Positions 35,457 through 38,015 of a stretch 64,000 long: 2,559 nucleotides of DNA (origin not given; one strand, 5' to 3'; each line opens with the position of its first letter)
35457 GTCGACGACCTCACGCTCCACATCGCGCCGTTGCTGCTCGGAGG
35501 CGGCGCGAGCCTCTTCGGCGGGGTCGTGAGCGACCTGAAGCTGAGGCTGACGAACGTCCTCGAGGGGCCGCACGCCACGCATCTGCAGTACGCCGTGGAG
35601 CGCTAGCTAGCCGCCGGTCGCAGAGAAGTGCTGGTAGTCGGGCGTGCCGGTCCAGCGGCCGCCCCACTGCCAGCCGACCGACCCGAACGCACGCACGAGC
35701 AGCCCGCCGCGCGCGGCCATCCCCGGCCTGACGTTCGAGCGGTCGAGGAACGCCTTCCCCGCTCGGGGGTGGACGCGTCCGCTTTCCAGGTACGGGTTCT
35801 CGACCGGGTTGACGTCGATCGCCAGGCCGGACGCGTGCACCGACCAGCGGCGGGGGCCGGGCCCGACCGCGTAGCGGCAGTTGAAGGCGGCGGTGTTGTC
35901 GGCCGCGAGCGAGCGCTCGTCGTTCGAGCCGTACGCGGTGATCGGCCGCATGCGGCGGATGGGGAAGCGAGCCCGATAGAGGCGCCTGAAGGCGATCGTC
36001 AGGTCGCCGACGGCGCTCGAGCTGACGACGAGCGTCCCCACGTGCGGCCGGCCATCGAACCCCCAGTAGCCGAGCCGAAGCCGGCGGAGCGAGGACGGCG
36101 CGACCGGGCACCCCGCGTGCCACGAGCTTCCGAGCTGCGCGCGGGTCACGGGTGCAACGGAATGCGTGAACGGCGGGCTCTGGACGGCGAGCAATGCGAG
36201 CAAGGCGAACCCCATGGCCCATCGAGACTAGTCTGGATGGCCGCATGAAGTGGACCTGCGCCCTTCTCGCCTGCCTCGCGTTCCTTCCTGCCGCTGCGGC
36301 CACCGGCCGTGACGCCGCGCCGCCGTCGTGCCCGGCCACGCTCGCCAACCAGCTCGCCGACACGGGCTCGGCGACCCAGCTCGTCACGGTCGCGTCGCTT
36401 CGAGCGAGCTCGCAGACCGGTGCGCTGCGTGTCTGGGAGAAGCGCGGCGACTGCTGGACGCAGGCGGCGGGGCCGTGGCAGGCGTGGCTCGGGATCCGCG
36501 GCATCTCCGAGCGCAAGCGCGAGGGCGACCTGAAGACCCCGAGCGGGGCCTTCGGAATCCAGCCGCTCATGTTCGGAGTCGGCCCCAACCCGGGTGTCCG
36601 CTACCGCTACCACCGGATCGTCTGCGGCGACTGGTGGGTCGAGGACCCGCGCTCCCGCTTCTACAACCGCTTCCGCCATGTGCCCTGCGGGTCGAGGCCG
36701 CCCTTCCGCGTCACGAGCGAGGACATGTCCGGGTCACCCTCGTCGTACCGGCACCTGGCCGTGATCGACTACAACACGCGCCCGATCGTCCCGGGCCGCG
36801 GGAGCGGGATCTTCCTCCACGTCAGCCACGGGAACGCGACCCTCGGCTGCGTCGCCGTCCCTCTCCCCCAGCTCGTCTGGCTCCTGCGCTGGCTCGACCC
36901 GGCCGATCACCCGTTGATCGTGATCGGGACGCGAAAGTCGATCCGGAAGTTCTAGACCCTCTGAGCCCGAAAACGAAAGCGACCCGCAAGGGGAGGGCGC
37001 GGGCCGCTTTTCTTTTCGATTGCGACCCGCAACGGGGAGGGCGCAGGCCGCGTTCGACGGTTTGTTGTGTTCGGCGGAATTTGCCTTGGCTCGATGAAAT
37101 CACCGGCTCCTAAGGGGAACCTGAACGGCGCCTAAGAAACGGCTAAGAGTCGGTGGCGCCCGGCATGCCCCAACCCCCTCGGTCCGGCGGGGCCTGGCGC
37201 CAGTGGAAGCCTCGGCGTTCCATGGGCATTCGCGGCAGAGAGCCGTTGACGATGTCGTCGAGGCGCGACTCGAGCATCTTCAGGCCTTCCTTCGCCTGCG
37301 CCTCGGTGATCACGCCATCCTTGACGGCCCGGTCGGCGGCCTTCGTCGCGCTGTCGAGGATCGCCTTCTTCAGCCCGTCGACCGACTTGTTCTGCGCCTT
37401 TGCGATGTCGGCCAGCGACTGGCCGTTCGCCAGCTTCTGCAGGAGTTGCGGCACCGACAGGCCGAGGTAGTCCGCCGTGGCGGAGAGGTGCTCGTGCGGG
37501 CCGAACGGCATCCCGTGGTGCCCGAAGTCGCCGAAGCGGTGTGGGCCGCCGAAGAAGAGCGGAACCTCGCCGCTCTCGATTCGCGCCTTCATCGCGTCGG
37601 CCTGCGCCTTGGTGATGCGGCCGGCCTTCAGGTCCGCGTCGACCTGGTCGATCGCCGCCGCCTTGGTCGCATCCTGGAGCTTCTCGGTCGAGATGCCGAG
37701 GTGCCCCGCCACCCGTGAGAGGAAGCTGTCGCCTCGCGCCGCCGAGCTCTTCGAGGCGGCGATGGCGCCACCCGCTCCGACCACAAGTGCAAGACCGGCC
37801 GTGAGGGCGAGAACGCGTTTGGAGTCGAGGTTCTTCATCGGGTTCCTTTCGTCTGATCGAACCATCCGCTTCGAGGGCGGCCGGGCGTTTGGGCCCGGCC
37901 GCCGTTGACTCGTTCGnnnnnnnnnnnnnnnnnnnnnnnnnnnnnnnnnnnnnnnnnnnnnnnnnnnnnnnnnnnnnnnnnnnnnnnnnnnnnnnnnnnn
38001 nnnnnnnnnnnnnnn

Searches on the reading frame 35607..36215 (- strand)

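Call 8: search_protein_families(library=pfam, proteins=[window:35607-36215:-])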
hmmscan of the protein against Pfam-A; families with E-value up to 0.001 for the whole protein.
window:35607-36215:- (202 aa): 1 family
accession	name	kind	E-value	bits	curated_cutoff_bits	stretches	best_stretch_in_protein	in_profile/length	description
PF13539.11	Peptidase_M15_4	-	2.4e-20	73.3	25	1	121-198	3-69/70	D-alanyl-D-alanine carboxypeptidase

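Call 9: search_protein_families(library=ncbifam, proteins=[window:35607-36215:-])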
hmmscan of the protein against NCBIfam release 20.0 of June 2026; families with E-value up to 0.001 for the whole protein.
window:35607-36215:- (202 aa): 0 families

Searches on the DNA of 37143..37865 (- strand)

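Call 71: search_with_rna_model(model_id=R1, sources=[L219, L220, L221, L222, L223, L224], max_evalue=1, show_alignments=6)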
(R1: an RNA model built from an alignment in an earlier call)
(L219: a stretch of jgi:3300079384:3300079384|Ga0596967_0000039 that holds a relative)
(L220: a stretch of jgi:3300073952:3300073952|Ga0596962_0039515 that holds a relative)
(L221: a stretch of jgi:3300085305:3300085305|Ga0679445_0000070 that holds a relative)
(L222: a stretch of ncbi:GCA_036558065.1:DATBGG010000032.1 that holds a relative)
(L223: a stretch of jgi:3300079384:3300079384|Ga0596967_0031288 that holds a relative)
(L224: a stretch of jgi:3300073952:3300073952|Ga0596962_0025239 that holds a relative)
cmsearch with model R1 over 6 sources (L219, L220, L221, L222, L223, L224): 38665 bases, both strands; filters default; matches with E-value up to 1: 23.
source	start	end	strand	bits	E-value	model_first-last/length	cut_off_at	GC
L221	4698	4783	+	79.4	6.4e-17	1-86/86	no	0.64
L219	4872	4958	+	62.1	6.3e-13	1-86/86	no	0.6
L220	3437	3523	+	62.1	6.3e-13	1-86/86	no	0.6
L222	4743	4825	+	57.4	7.9e-12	1-86/86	no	0.65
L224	4372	4415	+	46.9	2.1e-09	43-86/86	no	0.68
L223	2572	2615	+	46.9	2.1e-09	43-86/86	no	0.68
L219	4960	4994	+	39.5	1.1e-07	46-80/86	no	0.69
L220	3525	3559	+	39.5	1.1e-07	46-80/86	no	0.69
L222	4829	4872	+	39.2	1.3e-07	43-86/86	no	0.7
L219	4758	4798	+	23.3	0.0006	39-86/86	no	0.68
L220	3323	3363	+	23.3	0.0006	39-86/86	no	0.68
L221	4739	4779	-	20.9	0.0021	44-83/86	no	0.76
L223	2569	2636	-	19.9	0.0037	1-86/86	no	0.62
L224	4369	4436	-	19.9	0.0037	1-86/86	no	0.62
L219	4911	4955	-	19.2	0.0052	43-86/86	no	0.67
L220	3476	3520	-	19.2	0.0052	43-86/86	no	0.67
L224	4278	4368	+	16.6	0.021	1-86/86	no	0.6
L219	4762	4794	-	15.8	0.032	44-83/86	no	0.73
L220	3327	3359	-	15.8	0.032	44-83/86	no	0.73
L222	4827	4868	-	13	0.14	44-85/86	no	0.69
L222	4782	4821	-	12.7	0.17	44-83/86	no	0.75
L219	4960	4994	-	12.6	0.18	46-80/86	no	0.69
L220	3525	3559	-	12.6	0.18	46-80/86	no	0.69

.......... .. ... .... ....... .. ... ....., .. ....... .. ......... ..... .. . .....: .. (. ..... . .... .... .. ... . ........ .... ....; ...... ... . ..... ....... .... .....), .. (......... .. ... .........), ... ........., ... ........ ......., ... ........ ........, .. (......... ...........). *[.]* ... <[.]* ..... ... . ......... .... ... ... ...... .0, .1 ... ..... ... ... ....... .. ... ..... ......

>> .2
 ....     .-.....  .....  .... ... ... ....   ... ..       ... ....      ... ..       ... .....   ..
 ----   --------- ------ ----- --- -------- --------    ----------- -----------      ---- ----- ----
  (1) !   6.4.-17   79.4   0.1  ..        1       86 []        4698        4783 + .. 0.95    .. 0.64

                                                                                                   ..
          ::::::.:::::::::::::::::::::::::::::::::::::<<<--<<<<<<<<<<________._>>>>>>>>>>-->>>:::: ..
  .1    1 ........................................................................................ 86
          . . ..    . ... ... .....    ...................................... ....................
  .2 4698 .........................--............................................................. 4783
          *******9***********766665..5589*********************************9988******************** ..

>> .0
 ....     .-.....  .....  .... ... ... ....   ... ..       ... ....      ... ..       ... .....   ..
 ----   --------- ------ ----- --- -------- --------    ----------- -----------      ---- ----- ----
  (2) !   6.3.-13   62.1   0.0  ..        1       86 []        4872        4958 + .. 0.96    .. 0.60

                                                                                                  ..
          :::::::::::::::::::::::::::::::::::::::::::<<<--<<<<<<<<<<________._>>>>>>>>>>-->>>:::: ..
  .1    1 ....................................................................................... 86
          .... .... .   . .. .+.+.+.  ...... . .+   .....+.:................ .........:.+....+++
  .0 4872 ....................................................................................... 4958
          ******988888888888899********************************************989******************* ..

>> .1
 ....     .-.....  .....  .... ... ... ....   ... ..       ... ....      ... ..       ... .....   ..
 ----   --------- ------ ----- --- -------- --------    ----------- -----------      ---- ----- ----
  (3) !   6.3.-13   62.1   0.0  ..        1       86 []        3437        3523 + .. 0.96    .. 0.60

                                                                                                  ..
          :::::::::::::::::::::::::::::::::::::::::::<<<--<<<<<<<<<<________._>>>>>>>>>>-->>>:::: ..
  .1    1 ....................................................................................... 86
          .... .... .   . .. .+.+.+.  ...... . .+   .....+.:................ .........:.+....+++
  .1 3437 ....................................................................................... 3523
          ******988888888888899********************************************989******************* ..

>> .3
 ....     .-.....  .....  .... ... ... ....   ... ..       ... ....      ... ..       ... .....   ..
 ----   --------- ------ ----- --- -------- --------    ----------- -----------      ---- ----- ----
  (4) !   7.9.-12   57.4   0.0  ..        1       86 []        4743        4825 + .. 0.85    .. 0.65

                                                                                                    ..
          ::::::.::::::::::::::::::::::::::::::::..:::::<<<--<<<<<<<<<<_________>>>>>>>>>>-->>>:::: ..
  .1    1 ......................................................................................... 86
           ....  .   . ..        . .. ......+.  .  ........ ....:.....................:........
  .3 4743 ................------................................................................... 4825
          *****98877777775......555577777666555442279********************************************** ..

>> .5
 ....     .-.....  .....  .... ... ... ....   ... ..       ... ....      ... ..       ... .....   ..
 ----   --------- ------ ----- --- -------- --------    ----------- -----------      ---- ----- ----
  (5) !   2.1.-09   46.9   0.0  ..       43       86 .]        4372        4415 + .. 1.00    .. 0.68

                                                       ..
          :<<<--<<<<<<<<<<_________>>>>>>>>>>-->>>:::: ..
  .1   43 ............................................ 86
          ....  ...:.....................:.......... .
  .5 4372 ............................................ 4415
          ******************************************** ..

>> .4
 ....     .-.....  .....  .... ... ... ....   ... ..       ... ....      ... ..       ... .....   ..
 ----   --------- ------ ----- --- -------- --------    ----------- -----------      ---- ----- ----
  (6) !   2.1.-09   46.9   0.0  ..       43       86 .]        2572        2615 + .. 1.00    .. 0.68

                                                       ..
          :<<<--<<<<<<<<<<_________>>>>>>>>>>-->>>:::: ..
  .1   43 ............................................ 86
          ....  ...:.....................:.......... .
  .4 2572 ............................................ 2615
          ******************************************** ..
